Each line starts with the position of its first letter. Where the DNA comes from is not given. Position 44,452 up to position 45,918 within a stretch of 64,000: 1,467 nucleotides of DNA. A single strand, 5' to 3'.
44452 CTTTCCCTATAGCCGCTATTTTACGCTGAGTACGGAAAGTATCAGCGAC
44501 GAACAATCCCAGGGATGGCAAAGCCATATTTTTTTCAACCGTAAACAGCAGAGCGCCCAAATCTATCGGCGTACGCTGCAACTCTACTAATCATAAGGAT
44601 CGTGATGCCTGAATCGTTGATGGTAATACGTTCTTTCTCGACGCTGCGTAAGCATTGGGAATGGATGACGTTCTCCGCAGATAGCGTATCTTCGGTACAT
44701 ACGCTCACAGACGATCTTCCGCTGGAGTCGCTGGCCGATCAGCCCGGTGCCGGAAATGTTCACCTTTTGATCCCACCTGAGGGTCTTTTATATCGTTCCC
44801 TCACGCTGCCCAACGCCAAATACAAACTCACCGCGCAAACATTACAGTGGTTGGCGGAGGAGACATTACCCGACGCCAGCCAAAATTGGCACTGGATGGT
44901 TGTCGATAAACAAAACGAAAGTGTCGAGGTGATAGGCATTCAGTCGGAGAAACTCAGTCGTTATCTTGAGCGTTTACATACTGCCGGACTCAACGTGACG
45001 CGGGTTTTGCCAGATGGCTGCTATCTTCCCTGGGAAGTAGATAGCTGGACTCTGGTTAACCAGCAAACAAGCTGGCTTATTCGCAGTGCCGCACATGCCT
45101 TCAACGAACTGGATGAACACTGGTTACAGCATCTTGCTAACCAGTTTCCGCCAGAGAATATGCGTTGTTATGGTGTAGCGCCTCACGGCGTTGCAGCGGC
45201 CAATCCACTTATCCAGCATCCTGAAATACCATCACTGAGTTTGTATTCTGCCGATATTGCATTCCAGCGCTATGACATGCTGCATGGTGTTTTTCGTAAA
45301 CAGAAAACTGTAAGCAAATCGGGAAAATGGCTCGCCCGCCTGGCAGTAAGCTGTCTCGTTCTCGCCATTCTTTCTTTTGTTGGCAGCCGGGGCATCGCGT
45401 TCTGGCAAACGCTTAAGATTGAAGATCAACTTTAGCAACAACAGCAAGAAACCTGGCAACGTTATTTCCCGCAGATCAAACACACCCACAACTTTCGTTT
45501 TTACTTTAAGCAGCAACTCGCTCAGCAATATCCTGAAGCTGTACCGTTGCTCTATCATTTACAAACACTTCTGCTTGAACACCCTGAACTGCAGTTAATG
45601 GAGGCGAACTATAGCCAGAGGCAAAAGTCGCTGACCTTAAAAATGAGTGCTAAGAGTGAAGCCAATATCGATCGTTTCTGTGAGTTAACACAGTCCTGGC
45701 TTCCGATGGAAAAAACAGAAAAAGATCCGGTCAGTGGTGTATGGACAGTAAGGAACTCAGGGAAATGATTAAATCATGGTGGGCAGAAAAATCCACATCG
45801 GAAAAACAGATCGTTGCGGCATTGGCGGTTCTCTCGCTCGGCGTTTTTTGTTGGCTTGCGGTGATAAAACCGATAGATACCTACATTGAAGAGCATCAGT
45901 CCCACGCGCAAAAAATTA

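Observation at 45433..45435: Second in-frame TAG stop in the same operon, in gspL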

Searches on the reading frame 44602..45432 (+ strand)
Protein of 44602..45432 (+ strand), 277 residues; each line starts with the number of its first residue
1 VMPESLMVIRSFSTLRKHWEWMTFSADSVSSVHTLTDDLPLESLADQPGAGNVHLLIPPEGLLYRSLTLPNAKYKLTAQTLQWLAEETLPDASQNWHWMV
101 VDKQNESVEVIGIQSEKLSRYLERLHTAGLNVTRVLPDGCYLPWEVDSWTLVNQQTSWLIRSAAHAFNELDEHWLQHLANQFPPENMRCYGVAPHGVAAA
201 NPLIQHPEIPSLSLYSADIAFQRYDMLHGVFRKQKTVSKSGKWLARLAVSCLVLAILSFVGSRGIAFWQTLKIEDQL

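Call 19: find_encoding_contigs(protein=P0002, flank=8000, max_places=10)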
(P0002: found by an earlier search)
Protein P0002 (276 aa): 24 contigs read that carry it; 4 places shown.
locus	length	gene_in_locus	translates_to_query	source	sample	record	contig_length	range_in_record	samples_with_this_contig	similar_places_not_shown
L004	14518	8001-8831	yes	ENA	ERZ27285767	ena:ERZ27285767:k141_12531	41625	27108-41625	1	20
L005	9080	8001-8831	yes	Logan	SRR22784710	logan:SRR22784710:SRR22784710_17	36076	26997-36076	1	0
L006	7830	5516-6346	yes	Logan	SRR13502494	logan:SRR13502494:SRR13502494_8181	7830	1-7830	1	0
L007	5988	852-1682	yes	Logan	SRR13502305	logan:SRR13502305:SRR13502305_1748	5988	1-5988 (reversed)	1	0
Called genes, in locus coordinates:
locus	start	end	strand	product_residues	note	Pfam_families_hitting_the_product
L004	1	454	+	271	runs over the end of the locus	PF11356:T2SSC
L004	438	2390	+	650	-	PF21305:type_II_gspD_N0, PF03958:Secretin_N, PF00263:Secretin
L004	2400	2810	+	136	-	PF00437:T2SSE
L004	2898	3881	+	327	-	PF00437:T2SSE, PF13476:AAA_23 (weak)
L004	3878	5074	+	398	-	PF28597:T2SSF_N, PF00482:T2SSF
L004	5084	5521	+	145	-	PF07963:N_methyl, PF08334:T2SSG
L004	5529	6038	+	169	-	PF07963:N_methyl, PF12019:GspH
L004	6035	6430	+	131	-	-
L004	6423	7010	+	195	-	PF07963:N_methyl, PF11612:T2SSJ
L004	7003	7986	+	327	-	PF21687:T2SSK_1st, PF03934:T2SSK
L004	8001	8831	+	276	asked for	PF05134:T2SSL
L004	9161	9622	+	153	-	PF04612:T2SSM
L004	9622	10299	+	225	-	PF01478:Peptidase_A24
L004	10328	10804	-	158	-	PF00210:Ferritin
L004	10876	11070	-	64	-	PF04324:Fer2_BFD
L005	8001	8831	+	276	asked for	PF05134:T2SSL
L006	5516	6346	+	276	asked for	PF05134:T2SSL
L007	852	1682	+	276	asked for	PF05134:T2SSL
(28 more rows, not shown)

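Call 22: search_solved_structures(query=P0001, max_evalue=0.01, show_alignments=0)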
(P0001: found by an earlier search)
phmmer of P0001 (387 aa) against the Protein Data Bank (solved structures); distinct sequences matched with E-value up to 0.01: 5.
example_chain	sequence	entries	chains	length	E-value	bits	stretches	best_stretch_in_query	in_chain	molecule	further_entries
5tkw_A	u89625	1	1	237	6.2e-15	58.5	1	2-230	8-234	Type II secretion system protein L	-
4pht_X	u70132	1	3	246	9.9e-14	54.5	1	18-233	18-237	Type II secretion system protein L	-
2bh1_A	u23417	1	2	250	1.2e-09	41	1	39-179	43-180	GENERAL SECRETION PATHWAY PROTEIN L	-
1yf5_L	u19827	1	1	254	1.2e-09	41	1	39-179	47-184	General secretion pathway protein L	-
1w97_L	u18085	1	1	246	1.4e-09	40.9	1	39-179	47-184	TYPE II SECRETION SYSTEM PROTEIN L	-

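Call 23: search_protein_families(proteins=[P0001, P0002], library=ncbifam, max_evalue=0.01)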
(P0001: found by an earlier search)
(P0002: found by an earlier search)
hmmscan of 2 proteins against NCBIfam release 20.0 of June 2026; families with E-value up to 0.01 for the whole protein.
P0001 (387 aa): 1 family
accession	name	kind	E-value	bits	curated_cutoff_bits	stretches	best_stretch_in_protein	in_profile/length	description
TIGR01709.2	typeII_sec_gspL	equivalog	4.3e-41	141.3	65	1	12-364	8-373/392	type II secretion system protein GspL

P0002 (276 aa): 1 family
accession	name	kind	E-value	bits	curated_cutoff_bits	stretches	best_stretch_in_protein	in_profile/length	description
TIGR01709.2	typeII_sec_gspL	equivalog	1.6e-29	103.2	65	1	12-268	8-268/392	type II secretion system protein GspL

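Call 24: profile_search(protein=P0001)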
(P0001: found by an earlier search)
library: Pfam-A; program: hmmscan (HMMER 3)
A. the first sequence (387 residues): domains with independent E <= 10: 3; with E <= 0.001: 2
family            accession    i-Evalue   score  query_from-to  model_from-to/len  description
T2SSL             PF05134.19    2.5e-80   269.7       6-233         1-231/231  Type II secretion system (T2SS), protein L
GspL_C            PF12693.12    3.5e-41   141.1     240-384         5-156/158  GspL periplasmic domain
FAM165            PF14981.11      0.043    14.2     256-284        22-47/50  FAM165 family

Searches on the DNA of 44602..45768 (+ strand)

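Call 5: search_dna_similar(query=window:44602-45768:+, collection=ecoli_genomes, mode=near, max_rows=40, rows=spread)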
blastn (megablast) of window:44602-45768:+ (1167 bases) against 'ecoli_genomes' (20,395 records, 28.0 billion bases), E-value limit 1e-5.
Records with a match: 3150; places in all: 3168; records where one place covers at least 80% of the query: 3129.
Genomes with a match: 3150 of 5426; with a place that covers at least 80% of the query: 3129. Places per genome that has any: lowest 1, median 1, highest 3. On chromosomes: 3167 places; on plasmids: 1.
Best place of each record, by identity: >=99% 1028; 95-99% 2122.
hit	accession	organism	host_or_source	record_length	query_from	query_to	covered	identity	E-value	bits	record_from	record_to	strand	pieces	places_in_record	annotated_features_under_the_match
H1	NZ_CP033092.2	Escherichia coli DSM 30083 = JCM 1649 = ATCC 11775 strain ...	-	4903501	1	1167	100%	99.9%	0e+0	2150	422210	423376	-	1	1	gspL: type II secretion system protein GspL | gspM: type II secretion system protein GspM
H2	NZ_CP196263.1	Escherichia coli strain AH21F008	Homo sapiens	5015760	1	1167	100%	99.9%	0e+0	2150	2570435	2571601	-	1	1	gspL: type II secretion system protein GspL | gspM: type II secretion system protein GspM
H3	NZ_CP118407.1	Escherichia coli strain GABEEC10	Homo sapiens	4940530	1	1167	100%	99.8%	0e+0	2145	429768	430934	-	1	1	gspL: type II secretion system protein GspL | gspM: type II secretion system protein GspM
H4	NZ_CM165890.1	Escherichia coli strain N47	Homo sapiens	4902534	1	1167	100%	99.7%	0e+0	2134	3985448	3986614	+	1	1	gspL: type II secretion system protein GspL | gspM: type II secretion system protein GspM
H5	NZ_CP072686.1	Escherichia coli strain FP4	Canis lupus familiaris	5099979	1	1167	100%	99.4%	0e+0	2117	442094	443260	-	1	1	gspL: type II secretion system protein GspL | gspM: type II secretion system protein GspM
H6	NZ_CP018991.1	Escherichia coli strain Ecol_AZ146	Homo sapiens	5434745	1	1167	100%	99.3%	0e+0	2111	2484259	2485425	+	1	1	gspL: type II secretion system protein GspL | gspM: type II secretion system protein GspM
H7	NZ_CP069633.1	Escherichia coli strain SSGw1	not applicable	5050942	1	1167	100%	99.3%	0e+0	2111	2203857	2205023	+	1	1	gspL: type II secretion system protein GspL | gspM: type II secretion system protein GspM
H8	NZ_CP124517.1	Escherichia coli strain AVS0343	environmental: river near WWTP effluent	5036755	1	1167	100%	99.3%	0e+0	2111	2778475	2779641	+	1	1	gspL: type II secretion system protein GspL | gspM: type II secretion system protein GspM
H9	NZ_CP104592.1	Escherichia coli strain EC5931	Homo sapiens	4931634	1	1167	100%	99.3%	0e+0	2111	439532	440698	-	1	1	gspL: type II secretion system protein GspL | gspM: type II secretion system protein GspM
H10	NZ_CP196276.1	Escherichia coli strain AH21C062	Homo sapiens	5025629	1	1167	100%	99.3%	0e+0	2111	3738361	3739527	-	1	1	gspL: type II secretion system protein GspL | gspM: type II secretion system protein GspM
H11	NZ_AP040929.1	Escherichia coli strain d1-7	Homo sapiens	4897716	1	1167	100%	99.3%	0e+0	2111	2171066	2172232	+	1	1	gspL: type II secretion system protein GspL | gspM: type II secretion system protein GspM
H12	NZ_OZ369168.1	Escherichia coli strain BLSE177-2012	Homo sapiens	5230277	1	1167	100%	99.3%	0e+0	2111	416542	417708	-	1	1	gspL: type II secretion system protein GspL | gspM: type II secretion system protein GspM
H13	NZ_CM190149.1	Escherichia coli strain 21335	Homo sapiens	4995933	1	1167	100%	99.3%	0e+0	2111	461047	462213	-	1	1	gspL: type II secretion system protein GspL | gspM: type II secretion system protein GspM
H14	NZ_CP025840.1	Escherichia coli strain 214-4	Homo sapiens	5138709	1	1167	100%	97.0%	0e+0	1962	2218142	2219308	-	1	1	gspL: type II secretion system protein GspL | gspM: type II secretion system protein GspM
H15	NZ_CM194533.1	Escherichia coli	pressure-relief and ventilation ...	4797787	1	1167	100%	97.0%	0e+0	1962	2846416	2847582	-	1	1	gspL: type II secretion system protein GspL | gspM: type II secretion system protein GspM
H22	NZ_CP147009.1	Escherichia coli strain FACU 2024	-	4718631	1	1167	100%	96.9%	0e+0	1968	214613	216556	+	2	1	IS1-like element IS1A family transposase | gspL: type II secretion system protein GspL | GspL/Epsl periplasmic domain-containing protein | gspM: type II secretion system protein GspM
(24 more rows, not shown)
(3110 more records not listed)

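Call 7: get_annotated_region(hit=H1, flank=10000)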
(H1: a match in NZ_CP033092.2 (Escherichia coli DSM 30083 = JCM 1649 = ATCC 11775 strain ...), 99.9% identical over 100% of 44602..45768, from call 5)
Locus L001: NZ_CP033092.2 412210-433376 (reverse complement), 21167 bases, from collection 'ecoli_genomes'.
description: Escherichia coli DSM 30083 = JCM 1649 = ATCC 11775 chromosome, complete genome
organism: Escherichia coli DSM 30083 = JCM 1649 = ATCC 11775 strain ATCC 11775 (NCBI taxid 866789)
replicon: chromosome; assembly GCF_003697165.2
host: -; source: -; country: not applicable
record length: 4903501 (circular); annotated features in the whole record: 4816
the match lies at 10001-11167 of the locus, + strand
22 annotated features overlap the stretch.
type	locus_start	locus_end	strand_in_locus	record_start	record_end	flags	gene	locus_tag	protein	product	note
CDS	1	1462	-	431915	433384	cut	gspA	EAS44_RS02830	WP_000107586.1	type II secretion system protein GspA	-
CDS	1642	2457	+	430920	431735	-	gspC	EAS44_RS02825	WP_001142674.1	type II secretion system protein GspC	-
CDS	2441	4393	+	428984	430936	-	gspD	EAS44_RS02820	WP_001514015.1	type II secretion system secretin GspD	-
CDS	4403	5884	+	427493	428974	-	gspE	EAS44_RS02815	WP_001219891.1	type II secretion system ATPase GspE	-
CDS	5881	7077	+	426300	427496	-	gspF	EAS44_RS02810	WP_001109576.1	type II secretion system inner membrane protein GspF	-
CDS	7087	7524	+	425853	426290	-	gspG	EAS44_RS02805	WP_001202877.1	type II secretion system major pseudopilin GspG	-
CDS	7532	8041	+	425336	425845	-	gspH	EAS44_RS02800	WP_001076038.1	type II secretion system minor pseudopilin GspH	-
CDS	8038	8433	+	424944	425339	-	gspI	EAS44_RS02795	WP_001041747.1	type II secretion system minor pseudopilin GspI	-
CDS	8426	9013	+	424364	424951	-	gspJ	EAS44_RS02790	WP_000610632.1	type II secretion system minor pseudopilin GspJ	-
CDS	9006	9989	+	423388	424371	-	gspK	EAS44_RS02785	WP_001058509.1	type II secretion system minor pseudopilin GspK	-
CDS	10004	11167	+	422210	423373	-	gspL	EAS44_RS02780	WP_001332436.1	type II secretion system protein GspL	-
CDS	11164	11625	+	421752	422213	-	gspM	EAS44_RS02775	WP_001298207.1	type II secretion system protein GspM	-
CDS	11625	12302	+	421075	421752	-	gspO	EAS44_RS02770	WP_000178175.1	prepilin peptidase GspO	-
CDS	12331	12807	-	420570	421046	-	bfr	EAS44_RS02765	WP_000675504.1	bacterioferritin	-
CDS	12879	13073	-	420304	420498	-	bfd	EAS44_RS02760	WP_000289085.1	bacterioferritin-associated ferredoxin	-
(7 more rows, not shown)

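Call 15: search_dna_similar(query=window:45403-45465:+, collection=ecoli_genomes, mode=near, max_rows=10, rows=best)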
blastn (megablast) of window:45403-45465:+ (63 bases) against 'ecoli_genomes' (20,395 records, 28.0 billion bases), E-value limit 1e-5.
Records with a match: 3118; places in all: 3118; records where one place covers at least 80% of the query: 3116.
Genomes with a match: 3118 of 5426; with a place that covers at least 80% of the query: 3116. Places per genome that has any: lowest 1, median 1, highest 1. On chromosomes: 3117 places; on plasmids: 1.
Best place of each record, by identity: 95-99% 3118.
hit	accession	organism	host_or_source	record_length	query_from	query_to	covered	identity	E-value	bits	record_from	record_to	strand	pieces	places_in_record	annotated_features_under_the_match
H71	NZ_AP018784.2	Escherichia coli strain SK1144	-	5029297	1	63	100%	98.4%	2e-22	111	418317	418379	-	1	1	gspL: type II secretion system protein GspL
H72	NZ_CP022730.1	Escherichia coli strain SA186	Homo sapiens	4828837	1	63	100%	98.4%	2e-22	111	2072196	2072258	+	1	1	gspL: type II secretion system protein GspL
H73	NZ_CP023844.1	Escherichia coli strain 4/1-1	Homo sapiens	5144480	1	63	100%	98.4%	2e-22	111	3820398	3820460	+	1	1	gspL: type II secretion system protein GspL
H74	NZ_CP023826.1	Escherichia coli strain 4/4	Homo sapiens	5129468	1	63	100%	98.4%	2e-22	111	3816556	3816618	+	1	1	gspL: type II secretion system protein GspL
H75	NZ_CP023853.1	Escherichia coli strain 2/0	Homo sapiens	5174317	1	63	100%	98.4%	2e-22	111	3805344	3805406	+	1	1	gspL: type II secretion system protein GspL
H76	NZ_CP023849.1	Escherichia coli strain 4/0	Homo sapiens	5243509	1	63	100%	98.4%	2e-22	111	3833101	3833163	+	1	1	gspL: type II secretion system protein GspL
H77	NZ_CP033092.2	Escherichia coli DSM 30083 = JCM 1649 = ATCC 11775 strain ...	-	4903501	1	63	100%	98.4%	2e-22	111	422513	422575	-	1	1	gspL: type II secretion system protein GspL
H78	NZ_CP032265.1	Escherichia coli strain AR_0089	missing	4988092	1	63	100%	98.4%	2e-22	111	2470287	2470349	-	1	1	gspL: type II secretion system protein GspL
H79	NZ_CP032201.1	Escherichia coli strain AR_0086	missing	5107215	1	63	100%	98.4%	2e-22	111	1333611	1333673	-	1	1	gspL: type II secretion system protein GspL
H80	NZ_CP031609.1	Escherichia coli strain N3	Homo sapiens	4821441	1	63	100%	98.4%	2e-22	111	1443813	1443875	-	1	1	gspL: type II secretion system protein GspL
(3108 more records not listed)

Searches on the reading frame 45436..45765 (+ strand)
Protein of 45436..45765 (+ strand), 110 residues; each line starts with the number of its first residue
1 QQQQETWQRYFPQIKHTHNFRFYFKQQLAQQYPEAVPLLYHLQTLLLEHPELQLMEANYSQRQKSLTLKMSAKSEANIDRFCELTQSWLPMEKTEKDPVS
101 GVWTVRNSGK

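Call 23: search_protein_families(proteins=[window:45436-45765:+], library=ncbifam, max_evalue=0.01)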
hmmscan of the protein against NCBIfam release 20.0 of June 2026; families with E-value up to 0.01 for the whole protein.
window:45436-45765:+ (110 aa): 1 family
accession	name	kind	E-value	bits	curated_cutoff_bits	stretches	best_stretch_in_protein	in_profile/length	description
TIGR01709.2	typeII_sec_gspL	equivalog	2.1e-05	23.8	65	1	1-87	278-373/392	type II secretion system protein GspL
